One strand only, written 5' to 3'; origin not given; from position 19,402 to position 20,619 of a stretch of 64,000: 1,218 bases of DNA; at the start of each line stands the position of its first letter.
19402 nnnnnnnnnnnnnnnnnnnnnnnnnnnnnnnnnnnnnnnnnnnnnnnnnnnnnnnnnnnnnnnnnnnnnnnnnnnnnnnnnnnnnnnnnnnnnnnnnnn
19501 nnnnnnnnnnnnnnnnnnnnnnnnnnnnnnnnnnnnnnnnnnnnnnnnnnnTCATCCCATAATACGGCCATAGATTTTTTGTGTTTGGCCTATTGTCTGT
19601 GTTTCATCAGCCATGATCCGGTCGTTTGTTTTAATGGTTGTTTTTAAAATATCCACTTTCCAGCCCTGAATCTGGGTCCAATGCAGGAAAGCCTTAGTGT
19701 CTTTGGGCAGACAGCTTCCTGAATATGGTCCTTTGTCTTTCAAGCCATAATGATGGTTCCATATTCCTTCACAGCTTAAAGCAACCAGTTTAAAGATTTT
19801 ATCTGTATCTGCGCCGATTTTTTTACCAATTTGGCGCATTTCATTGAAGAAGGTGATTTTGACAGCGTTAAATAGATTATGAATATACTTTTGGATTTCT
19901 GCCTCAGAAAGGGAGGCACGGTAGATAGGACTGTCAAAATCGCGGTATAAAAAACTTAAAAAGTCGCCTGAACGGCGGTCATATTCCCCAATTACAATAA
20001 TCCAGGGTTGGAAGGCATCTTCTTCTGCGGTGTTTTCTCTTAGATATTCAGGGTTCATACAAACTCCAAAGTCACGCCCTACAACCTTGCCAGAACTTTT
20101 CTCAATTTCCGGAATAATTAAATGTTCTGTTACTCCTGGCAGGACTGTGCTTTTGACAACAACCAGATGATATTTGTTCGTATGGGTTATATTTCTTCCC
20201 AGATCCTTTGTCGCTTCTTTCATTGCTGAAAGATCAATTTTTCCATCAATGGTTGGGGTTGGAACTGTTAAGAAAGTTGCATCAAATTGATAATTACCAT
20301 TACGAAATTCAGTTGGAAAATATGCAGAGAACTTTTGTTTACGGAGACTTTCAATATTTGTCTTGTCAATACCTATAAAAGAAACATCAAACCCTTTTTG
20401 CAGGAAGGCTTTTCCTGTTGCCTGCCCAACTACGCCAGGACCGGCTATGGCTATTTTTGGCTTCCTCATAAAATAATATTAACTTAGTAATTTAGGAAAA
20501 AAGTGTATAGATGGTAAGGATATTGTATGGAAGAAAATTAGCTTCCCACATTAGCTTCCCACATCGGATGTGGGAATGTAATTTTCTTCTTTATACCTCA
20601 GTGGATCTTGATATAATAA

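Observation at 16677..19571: Tri-domain fusion: processive GT2 synthase - LysM - parallel beta-helix domain in one 964-aa membrane protein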

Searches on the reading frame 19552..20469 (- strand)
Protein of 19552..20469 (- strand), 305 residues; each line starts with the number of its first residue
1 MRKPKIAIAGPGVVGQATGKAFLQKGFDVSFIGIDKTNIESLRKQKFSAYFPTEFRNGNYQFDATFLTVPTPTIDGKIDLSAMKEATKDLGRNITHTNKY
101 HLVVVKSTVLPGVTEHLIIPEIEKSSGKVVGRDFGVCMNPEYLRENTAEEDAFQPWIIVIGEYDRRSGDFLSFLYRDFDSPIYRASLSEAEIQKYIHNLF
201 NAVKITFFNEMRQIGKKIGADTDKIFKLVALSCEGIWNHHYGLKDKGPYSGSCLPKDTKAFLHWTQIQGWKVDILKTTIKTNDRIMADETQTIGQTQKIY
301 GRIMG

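Call 5: search_protein_families(library=pfam, proteins=[window:19552-20469:-], max_evalue=0.01)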
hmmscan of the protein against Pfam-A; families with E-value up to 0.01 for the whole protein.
window:19552-20469:- (305 aa): 3 families
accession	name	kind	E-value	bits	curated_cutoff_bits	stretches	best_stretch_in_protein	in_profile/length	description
PF03721.20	UDPG_MGDP_dh_N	-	3.3e-29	102.3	27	1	5-169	2-182/187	UDP-glucose/GDP-mannose dehydrogenase family, NAD binding domain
PF00984.24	UDPG_MGDP_dh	-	1.3e-18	67.3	25.4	1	189-283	2-93/94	UDP-glucose/GDP-mannose dehydrogenase family, central domain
PF02558.23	ApbA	-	0.00022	21.3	22.2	1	6-68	1-60/150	Ketopantoate reductase PanE/ApbA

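Call 6: search_protein_families(library=ncbifam, proteins=[window:19552-20469:-], max_evalue=0.01)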
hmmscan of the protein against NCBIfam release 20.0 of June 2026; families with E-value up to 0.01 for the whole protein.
window:19552-20469:- (305 aa): 7 families
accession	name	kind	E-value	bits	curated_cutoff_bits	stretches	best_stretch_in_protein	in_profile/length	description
TIGR03026.1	NDP-sugDHase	subfamily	2.6e-58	197.7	189.8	1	5-293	2-304/413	nucleotide sugar dehydrogenase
NF041297.1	UDPGDh_AglM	equivalog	8.9e-49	166.6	670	1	62-284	75-299/429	UDP-glucose 6-dehydrogenase AglM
NF047673.2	TeichurnBiosyTuaD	equivalog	8.7e-39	133.9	700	1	5-301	3-306/439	UDP-glucose 6-dehydrogenase TuaD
NF011631.0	PRK15057.1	equivalog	2e-17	63.4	757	1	52-266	63-266/388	UDP-glucose 6-dehydrogenase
NF040825.1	UDPMaNacDH_Arch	equivalog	2e-14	53.3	750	1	61-263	75-268/418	UDP-N-acetyl-D-mannosamine dehydrogenase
NF011729.0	PRK15182.1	equivalog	2.1e-11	43.3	592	1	37-285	54-293/425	Vi polysaccharide biosynthesis UDP-N-acetylglucosamine C-6 dehydrogenase TviB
NF008286.0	PRK11064.1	equivalog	0.00097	17.8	459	0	61-227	75-245/420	UDP-N-acetyl-D-mannosamine dehydrogenase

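Call 22: search_solved_structures(query=window:19555-20469:-, max_evalue=0.001, show_alignments=2)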
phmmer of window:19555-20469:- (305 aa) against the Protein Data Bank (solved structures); distinct sequences matched with E-value up to 0.001: 30.
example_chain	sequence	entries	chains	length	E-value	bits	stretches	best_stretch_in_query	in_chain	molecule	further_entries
1mfz_A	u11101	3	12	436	2.2e-44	155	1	52-265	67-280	GDP-mannose 6-dehydrogenase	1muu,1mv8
3vtf_A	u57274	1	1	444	1.1e-43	152.8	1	61-286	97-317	UDP-glucose 6-dehydrogenase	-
3gg2_A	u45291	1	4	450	2.7e-28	102.2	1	50-284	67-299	Sugar dehydrogenase, UDP-glucose/GDP-mannose dehydrogenase family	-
4a7p_A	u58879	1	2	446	5.2e-26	94.7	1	50-284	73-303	UDP-GLUCOSE DEHYDROGENASE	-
2y0e_A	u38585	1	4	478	6.8e-24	87.7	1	50-289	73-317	UDP-GLUCOSE DEHYDROGENASE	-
2y0c_A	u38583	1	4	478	9.4e-24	87.3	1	50-289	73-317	UDP-GLUCOSE DEHYDROGENASE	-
2y0d_A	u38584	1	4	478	9.4e-24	87.3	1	50-289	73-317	UDP-GLUCOSE DEHYDROGENASE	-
3phl_A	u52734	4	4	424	9.7e-16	61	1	5-263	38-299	UDP-glucose 6-dehydrogenase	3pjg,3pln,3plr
3pid_A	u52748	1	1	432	1e-15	60.9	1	5-263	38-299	UDP-glucose 6-dehydrogenase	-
7kws_A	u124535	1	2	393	5.2e-13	52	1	5-283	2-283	UDP-glucose 6-dehydrogenase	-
4r16_A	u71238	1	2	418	2.9e-09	39.7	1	66-262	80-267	418aa long hypothetical UDP-N-acetyl-D-mannosaminuronic acid dehydrogenase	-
4xr9_A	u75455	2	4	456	8.3e-09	38.2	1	63-282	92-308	CalS8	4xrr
6c58_A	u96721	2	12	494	1.1e-08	37.8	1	39-261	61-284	UDP-glucose 6-dehydrogenase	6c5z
5tjh_A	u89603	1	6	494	4.6e-08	35.8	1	39-261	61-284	UDP-glucose 6-dehydrogenase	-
5w4x_A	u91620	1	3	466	4.8e-08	35.7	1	39-261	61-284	UDP-glucose 6-dehydrogenase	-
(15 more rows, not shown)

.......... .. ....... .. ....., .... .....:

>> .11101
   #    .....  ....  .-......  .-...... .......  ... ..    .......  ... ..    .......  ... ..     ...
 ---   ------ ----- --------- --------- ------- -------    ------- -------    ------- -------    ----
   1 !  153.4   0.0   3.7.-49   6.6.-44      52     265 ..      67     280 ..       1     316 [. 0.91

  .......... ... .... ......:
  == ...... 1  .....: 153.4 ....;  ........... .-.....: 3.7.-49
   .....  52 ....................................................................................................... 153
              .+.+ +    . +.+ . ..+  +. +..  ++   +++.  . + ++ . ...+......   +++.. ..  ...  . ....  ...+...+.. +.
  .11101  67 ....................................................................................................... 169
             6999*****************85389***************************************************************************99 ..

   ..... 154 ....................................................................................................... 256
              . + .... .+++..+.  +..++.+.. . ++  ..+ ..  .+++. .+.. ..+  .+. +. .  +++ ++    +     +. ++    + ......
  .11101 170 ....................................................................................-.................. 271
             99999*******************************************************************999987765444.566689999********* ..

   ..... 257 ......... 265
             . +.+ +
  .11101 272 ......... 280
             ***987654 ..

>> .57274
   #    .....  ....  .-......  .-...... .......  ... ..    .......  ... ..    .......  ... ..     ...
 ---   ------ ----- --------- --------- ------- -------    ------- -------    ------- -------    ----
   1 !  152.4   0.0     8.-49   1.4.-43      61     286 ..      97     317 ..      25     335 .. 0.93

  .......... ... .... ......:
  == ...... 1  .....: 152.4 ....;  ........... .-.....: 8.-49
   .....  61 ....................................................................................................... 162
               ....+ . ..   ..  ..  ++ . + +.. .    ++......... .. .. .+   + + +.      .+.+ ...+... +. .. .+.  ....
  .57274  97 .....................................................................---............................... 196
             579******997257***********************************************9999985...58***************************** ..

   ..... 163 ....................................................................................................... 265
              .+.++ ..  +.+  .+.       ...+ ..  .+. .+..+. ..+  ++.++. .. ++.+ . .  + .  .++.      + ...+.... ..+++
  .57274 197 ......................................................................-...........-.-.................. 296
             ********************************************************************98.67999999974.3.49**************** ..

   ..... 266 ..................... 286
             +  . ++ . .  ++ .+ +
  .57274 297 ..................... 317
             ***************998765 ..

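Call 43: find_homologous_proteins(query=window:19555-20469:-, max_evalue=0.00001)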
Query window:19555-20469:- (305 aa): 1879 proteins with E <= 0.00001 among 2545 candidates; the best 120 are listed.
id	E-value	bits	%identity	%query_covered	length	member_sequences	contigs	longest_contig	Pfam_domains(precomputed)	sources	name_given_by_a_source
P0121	1.2e-186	637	90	100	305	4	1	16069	PF00984.25,PF03721.21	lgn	-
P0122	5.3e-170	582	82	98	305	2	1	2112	PF00984.25,PF03721.21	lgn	-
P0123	5.4e-157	540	76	98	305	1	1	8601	PF00984.25,PF03721.21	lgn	-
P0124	1.9e-156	538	74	98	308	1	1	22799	PF00984.25,PF03721.21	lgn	-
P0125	5.2e-151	520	74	98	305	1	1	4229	PF00984.25,PF03721.21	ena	-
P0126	1.1e-150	519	72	98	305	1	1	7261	PF00984.25,PF03721.21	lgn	-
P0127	2.1e-149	515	73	98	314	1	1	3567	PF00984.25,PF03721.21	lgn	-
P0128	1.6e-142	492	70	98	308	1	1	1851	PF00984.25,PF03721.21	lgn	-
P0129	4.6e-142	491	72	93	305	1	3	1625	PF00984.25,PF03721.21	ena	-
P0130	1.8e-141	489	67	98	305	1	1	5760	PF00984.25,PF03721.21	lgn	-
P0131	7.4e-141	487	68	98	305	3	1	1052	PF00984.25,PF03721.21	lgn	-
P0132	8.0e-141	487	69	97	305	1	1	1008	PF00984.25,PF03721.21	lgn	-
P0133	2.1e-140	485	68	98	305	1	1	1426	PF00984.25,PF03721.21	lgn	-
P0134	1.9e-137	475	68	97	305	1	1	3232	PF00984.25,PF03721.21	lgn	-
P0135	1.3e-126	440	62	98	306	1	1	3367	PF00984.25,PF03721.21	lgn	-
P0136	2.8e-125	436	64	93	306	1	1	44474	PF00984.25,PF03721.21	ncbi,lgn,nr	ncbi:MAG: nucleotide sugar dehydrogenase [bacterium]|nr:nucleotide sugar dehydrogenase [bacterium]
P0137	8.6e-123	427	63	93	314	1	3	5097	PF00984.25,PF03721.21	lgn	-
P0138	2.9e-122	426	63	94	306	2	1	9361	PF00984.25,PF03721.21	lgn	-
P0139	1.2e-121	424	64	93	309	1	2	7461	PF00984.25,PF03721.21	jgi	-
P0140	4.1e-120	419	62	93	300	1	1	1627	PF00984.25,PF03721.21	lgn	-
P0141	4.9e-120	418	63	94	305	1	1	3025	PF00984.25,PF03721.21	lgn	-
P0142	3.4e-118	412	60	93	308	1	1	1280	PF00984.25,PF03721.21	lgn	-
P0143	5.7e-118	412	60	94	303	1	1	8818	PF00984.25,PF03721.21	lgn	-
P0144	7.9e-118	411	61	93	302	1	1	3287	PF00984.25,PF03721.21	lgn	-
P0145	5.0e-116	405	60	93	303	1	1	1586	PF00984.25,PF03721.21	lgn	-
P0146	5.7e-116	405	58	99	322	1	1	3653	PF00984.25,PF03721.21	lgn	-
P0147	1.9e-115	403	58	94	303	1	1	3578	PF00984.25,PF03721.21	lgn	-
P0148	3.0e-115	403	59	94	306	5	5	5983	PF00984.25,PF03721.21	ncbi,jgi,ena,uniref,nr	ncbi:hypothetical protein COT64_02870 [Candidatus Shapirobacteria bacterium CG09_land_8_20_14_0_10_3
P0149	1.0e-114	401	59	92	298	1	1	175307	PF00984.25,PF03721.21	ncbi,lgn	-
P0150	1.2e-114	401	60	95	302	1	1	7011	PF00984.25,PF03721.21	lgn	-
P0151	1.4e-114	400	58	94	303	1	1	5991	PF00984.25,PF03721.21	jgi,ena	-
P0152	6.7e-114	398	60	94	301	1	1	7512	PF00984.25,PF02558.23,PF03721.21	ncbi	-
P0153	2.5e-113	396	57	99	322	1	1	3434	PF00984.25,PF03446.22,PF03721.21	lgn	-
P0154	2.7e-113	396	61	93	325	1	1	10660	PF00984.25,PF02558.23,PF03721.21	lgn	-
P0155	3.9e-113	396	59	92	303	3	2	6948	PF00984.25,PF03721.21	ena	-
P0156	4.3e-113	395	58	98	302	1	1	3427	PF00984.25,PF02558.23,PF03721.21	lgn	-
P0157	4.9e-113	395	60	92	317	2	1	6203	PF00984.25,PF03721.21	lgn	-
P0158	6.6e-113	395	60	93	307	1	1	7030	PF00984.25,PF02558.23,PF03721.21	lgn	-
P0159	6.8e-113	395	58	93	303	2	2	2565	PF00984.25,PF03721.21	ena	-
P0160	6.8e-113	395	60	92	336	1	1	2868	PF00984.25,PF03721.21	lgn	-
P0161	9.3e-113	394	59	94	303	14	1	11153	PF00984.25,PF03721.21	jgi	-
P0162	1.1e-112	394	58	94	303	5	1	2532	PF00984.25,PF03721.21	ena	-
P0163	1.2e-112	394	59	95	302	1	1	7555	PF00984.25,PF03721.21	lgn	-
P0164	2.2e-112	393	57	93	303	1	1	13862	PF00984.25,PF03721.21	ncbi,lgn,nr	ncbi:MAG: hypothetical protein Q7S79_00900 [bacterium]|nr:hypothetical protein [bacterium]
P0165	3.2e-112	393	58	99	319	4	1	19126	PF00984.25,PF03721.21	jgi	-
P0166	3.2e-112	393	59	94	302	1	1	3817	PF00984.25,PF03721.21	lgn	-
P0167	4.5e-112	392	60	94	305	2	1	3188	PF00984.25,PF03721.21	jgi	-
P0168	4.5e-112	392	57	99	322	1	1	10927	PF00984.25,PF03721.21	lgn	-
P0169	4.5e-112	392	57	94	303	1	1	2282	PF00984.25,PF03721.21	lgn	-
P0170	5.3e-112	392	61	92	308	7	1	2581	PF00984.25,PF03721.21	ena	-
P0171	5.9e-112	392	56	98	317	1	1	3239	PF00984.25,PF03721.21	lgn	-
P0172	6.9e-112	392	58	93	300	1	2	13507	PF00984.25,PF03721.21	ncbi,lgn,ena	-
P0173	9.5e-112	391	58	97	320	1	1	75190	PF00984.25,PF03721.21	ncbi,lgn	-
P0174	1.0e-111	391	57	94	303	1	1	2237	PF00984.25,PF03721.21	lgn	-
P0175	1.3e-111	391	59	94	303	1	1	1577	PF00984.25,PF03721.21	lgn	-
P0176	1.4e-111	391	60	94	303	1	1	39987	PF00984.25,PF03721.21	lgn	-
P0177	3.5e-111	389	59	98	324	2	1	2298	PF00984.25,PF03721.21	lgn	-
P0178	3.7e-111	389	58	94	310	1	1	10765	PF00984.25,PF03721.21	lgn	-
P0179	6.9e-111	388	58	94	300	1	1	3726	PF00984.25,PF03721.21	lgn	-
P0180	1.2e-110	387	57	93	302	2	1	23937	PF00984.25,PF03721.21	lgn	-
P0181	2.1e-110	387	59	93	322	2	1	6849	PF00984.25,PF03721.21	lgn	-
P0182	2.9e-110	386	57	98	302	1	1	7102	PF00984.25,PF03721.21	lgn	-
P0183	3.2e-110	386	59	94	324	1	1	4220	PF00984.25,PF03446.22,PF03721.21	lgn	-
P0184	5.0e-110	385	60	92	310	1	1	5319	PF00984.25,PF03721.21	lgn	-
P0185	5.0e-110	385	59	94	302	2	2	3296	PF00984.25,PF03721.21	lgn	-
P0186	6.8e-110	385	56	93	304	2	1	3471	PF00984.25,PF03721.21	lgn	-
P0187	7.2e-110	385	55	99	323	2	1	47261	PF00984.25,PF03721.21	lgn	-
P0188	8.4e-110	385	57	94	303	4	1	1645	PF00984.25,PF03721.21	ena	-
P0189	1.2e-109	384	58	93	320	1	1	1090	PF00984.25,PF03721.21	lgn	-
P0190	1.4e-109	384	58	93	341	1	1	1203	PF00984.25,PF03721.21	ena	-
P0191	1.7e-109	384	55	97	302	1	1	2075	PF00984.25,PF03721.21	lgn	-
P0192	1.9e-109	383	60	91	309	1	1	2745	PF00984.25,PF03721.21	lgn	-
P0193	2.7e-109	383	58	93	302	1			PF00984.25,PF03721.21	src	-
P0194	3.1e-109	383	58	93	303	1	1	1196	PF00984.25,PF03721.21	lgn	-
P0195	3.4e-109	383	58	93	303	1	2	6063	PF00984.25,PF03721.21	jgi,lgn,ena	-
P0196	6.3e-109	382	59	92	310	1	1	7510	PF00984.25,PF03721.21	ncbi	-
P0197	7.5e-109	382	58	93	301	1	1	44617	PF00984.25,PF03721.21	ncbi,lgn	-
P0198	7.6e-109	382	60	93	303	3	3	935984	PF00984.25,PF03721.21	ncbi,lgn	-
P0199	8.3e-109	381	57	93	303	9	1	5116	PF00984.25,PF03721.21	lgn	-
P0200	9.1e-109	381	54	99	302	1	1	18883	PF00984.25,PF03721.21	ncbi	-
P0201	9.4e-109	381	58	93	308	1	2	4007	PF00984.25,PF03721.21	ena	-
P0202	2.1e-108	380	56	99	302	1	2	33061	PF00984.25,PF03721.21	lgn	-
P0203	2.3e-108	380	58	88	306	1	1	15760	PF00984.25,PF03721.21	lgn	-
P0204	2.4e-108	380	58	94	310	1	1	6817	PF00984.25,PF03721.21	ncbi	-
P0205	2.4e-108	380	58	93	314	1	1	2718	PF00984.25,PF03721.21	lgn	-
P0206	2.8e-108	380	59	92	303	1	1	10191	PF00984.25,PF03721.21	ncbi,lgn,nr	ncbi:MAG: UDP-glucose/GDP-mannose dehydrogenase family protein [Actinobacteria bacterium]|nr:UDP-glu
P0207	3.1e-108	380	58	94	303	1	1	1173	PF00984.25,PF03721.21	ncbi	-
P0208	3.2e-108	379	57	95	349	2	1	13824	PF00984.25,PF02558.23,PF03721.21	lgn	-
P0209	4.8e-108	379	58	94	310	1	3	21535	PF00984.25,PF02558.23,PF03721.21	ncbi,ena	-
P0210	5.0e-108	379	58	93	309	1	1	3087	PF00984.25,PF03721.21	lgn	-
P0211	5.7e-108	379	57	95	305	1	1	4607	PF00984.25,PF03721.21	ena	-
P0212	9.5e-108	378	58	93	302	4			PF00984.25,PF03721.21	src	-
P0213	1.2e-107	378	58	95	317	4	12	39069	PF00984.25,PF03721.21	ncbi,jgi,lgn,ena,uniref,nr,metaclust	ncbi:hypothetical protein A2866_05850 [Candidatus Roizmanbacteria bacterium RIFCSPHIGHO2_01_FULL_39_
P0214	1.5e-107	377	57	93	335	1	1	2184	PF00984.25,PF03721.21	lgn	-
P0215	1.7e-107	377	56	96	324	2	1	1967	PF00984.25,PF03721.21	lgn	-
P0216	2.1e-107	377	55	99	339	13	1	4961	PF00984.25,PF03721.21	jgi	jgi:UDPglucose 6-dehydrogenase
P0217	2.3e-107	377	56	94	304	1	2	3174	PF00984.25,PF03721.21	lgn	-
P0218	2.5e-107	377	59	92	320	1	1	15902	PF00984.25,PF03721.21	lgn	-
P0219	3.0e-107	376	56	94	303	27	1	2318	PF00984.25,PF03721.21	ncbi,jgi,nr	ncbi:MAG: hypothetical protein ACD_26C00127G0002 [uncultured bacterium]|nr:MAG: hypothetical protein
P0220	3.3e-107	376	58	95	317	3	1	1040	PF00984.25,PF03721.21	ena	-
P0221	4.0e-107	376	56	88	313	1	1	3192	PF00984.25,PF03721.21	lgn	-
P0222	5.0e-107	376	56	93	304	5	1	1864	PF00984.25,PF03721.21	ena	-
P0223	7.0e-107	375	56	93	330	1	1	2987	PF00984.25,PF03721.21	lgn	-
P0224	1.4e-106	374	56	93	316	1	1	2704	PF00984.25,PF03721.21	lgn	-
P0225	2.0e-106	374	56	93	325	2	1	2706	PF00984.25,PF03721.21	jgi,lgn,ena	-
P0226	2.1e-106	374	55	99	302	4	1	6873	PF00984.25,PF03721.21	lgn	-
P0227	2.3e-106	373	57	93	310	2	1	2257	PF00984.25,PF03721.21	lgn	-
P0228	3.5e-106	373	57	93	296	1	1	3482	PF00984.25,PF02558.23,PF03721.21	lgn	-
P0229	5.1e-106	372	55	92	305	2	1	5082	PF00984.25,PF03721.21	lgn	-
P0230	9.4e-106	371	54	99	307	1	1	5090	PF00984.25,PF02558.23,PF03721.21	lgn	-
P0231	1.3e-105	371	56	94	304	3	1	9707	PF00984.25,PF03721.21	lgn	-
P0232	1.7e-105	371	58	93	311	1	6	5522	PF00984.25,PF03721.21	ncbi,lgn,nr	ncbi:UDP-glucose/GDP-mannose dehydrogenase family protein [Candidatus Roizmanbacteria bacterium]|nr:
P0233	2.6e-105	370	57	94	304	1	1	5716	PF00984.25,PF03721.21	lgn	-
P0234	2.6e-105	370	55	93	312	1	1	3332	PF00984.25,PF03721.21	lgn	-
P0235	3.7e-105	369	58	92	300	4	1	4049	PF00984.25,PF02558.23,PF03721.21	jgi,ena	-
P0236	4.7e-105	369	57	93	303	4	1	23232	PF00984.25,PF02558.23,PF03721.21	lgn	-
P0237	6.6e-105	369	57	93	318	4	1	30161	PF00984.25,PF03721.21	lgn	-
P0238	9.0e-105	368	57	92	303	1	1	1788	PF00984.25,PF03721.21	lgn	-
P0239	1.0e-104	368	56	97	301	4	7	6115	PF00984.25,PF03721.21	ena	-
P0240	1.2e-104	368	57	93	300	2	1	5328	PF00984.25,PF03721.21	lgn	-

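Call 67: predict_structure(alignment_id=A2)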
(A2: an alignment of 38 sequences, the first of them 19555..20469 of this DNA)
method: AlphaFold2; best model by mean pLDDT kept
length: 305 residues; sequences in the alignment: 38
mean_pLDDT: 88.1   pTM: 0.86
mean pLDDT of the five models: 88.1, 86.9, 85.2, 83.4, 82.6
residues with pLDDT >= 90: 191; 70-90: 81; 50-70: 22; < 50: 11
segments of 3 or more residues with pLDDT < 50: 295-305
pLDDT, mean of each block of 10 residues (from residue 1): 91 95 97 97 98 90 96 87 96 94 95 97 98 97 84 93 98 96 96 87 86 93 90 71 67 69 91 89 83 50 31
secondary structure, 60 per line:
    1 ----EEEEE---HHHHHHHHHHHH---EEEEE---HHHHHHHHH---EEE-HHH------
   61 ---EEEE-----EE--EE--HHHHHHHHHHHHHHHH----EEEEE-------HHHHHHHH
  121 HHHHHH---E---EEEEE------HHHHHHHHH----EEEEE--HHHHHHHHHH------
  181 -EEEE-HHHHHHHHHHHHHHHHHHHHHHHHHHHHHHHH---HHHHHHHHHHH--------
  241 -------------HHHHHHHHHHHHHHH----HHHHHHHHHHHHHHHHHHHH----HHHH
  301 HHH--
elements in order: E5-9 H13-24 E28-32 H36-44 E48-50 E64-67 H81-96 E101-105 H113-126 E134-138 H145-153 E158-162 H165-174 E182-185 H187-218 H222-232 H254-268 H273-292 H297-303
